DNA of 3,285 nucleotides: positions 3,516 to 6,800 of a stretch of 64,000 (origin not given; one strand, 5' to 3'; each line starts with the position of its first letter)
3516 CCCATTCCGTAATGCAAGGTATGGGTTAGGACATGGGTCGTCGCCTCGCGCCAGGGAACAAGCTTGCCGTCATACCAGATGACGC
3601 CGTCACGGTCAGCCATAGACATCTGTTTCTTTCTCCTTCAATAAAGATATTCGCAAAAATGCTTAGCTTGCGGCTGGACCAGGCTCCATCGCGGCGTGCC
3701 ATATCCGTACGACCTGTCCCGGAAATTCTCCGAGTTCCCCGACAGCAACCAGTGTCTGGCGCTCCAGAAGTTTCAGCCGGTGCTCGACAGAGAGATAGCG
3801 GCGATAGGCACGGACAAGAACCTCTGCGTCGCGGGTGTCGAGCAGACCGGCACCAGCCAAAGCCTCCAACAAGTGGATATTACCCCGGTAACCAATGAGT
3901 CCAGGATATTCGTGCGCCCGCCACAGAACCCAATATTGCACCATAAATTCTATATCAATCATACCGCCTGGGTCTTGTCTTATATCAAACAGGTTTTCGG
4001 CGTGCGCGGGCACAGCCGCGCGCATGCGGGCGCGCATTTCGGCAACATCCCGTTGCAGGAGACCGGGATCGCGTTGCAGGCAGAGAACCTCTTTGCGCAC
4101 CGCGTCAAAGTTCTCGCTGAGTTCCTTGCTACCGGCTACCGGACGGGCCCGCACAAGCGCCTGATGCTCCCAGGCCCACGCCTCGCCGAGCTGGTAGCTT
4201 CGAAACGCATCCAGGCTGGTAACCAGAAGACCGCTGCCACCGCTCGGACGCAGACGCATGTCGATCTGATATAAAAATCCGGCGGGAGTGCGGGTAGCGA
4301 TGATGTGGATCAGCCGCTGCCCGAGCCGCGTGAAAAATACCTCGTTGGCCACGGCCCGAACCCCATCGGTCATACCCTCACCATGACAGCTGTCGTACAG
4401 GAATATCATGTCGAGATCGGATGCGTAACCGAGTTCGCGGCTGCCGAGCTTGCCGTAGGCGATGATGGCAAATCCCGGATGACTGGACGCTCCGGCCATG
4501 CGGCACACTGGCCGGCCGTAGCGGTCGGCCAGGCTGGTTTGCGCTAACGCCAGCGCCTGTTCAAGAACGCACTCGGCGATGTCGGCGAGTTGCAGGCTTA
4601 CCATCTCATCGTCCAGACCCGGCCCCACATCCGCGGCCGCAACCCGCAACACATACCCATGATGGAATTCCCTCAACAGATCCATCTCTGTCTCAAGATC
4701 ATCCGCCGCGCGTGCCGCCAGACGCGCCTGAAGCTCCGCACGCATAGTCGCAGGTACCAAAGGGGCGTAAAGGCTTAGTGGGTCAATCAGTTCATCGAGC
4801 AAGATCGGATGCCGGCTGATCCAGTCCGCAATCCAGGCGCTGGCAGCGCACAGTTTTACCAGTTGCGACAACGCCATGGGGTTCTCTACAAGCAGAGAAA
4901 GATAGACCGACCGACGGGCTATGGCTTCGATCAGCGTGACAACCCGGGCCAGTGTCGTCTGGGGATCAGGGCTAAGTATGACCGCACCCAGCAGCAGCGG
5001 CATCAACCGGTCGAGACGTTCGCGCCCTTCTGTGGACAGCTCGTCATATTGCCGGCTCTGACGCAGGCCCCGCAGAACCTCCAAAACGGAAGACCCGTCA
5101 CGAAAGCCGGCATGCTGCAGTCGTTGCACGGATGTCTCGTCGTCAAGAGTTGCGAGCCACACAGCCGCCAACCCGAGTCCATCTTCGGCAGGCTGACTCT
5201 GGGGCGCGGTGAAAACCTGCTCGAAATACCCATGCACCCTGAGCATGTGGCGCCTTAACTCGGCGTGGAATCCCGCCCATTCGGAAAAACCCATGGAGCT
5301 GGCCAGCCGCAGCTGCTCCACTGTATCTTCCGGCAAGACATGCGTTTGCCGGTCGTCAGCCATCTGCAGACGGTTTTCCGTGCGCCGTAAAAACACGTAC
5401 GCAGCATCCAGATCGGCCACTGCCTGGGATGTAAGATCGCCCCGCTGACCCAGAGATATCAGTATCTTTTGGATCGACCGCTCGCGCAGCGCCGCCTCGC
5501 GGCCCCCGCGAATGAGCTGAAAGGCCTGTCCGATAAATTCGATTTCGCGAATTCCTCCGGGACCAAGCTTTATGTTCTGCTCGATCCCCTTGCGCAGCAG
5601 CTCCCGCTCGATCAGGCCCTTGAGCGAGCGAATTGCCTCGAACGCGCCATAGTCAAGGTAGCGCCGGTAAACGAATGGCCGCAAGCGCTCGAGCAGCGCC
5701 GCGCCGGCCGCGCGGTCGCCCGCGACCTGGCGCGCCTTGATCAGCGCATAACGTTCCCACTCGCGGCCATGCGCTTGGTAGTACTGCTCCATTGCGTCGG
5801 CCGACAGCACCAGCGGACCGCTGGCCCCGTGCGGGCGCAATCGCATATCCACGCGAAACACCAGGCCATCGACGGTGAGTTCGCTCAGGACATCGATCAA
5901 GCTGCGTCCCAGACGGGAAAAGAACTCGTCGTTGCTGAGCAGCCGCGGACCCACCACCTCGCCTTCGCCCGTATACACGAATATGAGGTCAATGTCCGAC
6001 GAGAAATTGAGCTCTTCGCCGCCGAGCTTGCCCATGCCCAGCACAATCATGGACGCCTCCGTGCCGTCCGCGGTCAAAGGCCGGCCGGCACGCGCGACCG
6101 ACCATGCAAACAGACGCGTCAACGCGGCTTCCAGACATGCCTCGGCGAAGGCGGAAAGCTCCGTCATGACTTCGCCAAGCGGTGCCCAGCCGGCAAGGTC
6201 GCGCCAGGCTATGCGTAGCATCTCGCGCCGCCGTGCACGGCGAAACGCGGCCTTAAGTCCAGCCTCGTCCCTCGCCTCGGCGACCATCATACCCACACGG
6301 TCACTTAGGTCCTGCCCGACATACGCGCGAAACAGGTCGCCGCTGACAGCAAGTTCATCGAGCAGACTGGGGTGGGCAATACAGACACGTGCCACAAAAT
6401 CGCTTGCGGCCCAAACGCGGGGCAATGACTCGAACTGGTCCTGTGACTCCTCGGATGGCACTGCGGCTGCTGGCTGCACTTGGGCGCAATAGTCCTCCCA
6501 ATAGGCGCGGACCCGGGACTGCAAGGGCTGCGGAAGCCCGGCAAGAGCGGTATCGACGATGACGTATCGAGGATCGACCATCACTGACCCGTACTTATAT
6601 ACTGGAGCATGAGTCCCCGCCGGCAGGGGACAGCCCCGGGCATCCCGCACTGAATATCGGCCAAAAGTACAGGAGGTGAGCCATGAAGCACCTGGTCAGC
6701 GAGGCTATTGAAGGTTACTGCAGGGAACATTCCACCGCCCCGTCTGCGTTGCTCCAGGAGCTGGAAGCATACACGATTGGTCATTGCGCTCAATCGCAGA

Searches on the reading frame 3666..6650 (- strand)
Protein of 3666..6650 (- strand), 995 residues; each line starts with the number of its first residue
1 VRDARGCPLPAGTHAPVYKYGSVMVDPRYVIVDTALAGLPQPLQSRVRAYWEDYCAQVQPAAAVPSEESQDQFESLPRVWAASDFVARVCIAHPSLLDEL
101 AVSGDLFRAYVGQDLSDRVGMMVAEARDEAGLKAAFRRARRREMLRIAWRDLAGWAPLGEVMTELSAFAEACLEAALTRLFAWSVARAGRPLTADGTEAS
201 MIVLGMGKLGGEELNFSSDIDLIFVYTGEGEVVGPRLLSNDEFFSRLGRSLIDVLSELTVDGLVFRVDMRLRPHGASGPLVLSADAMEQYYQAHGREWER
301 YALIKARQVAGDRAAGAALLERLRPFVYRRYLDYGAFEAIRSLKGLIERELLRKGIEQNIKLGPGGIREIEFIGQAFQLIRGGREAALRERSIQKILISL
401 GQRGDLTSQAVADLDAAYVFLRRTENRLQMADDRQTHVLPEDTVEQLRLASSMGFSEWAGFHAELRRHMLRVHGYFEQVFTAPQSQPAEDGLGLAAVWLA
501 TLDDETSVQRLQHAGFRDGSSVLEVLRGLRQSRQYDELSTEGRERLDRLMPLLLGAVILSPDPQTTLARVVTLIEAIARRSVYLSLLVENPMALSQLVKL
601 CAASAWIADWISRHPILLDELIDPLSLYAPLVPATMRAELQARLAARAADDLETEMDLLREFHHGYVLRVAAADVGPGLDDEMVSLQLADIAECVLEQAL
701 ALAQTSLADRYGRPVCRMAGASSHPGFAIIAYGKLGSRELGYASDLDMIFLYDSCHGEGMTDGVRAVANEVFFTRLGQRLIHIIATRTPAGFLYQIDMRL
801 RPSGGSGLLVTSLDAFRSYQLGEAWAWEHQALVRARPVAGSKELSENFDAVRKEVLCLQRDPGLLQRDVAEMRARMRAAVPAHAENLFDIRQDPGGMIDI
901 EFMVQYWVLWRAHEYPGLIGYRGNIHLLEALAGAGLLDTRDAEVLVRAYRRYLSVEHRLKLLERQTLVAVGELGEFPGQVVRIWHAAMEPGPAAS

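Call 47: search_protein_families(library=pfam, proteins=[window:3666-6650:-], max_evalue=0.00001)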
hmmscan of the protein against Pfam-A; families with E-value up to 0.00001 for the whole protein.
window:3666-6650:- (995 aa): 2 families
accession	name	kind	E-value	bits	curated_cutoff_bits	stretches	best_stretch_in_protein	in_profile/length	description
PF03710.21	GlnE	-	1.8e-154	512.9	24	2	595-850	2-251/252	Glutamate-ammonia ligase adenylyltransferase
PF08335.16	GlnD_UR_UTase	-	1.5e-42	145.4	21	2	347-480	7-141/141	GlnD PII-uridylyltransferase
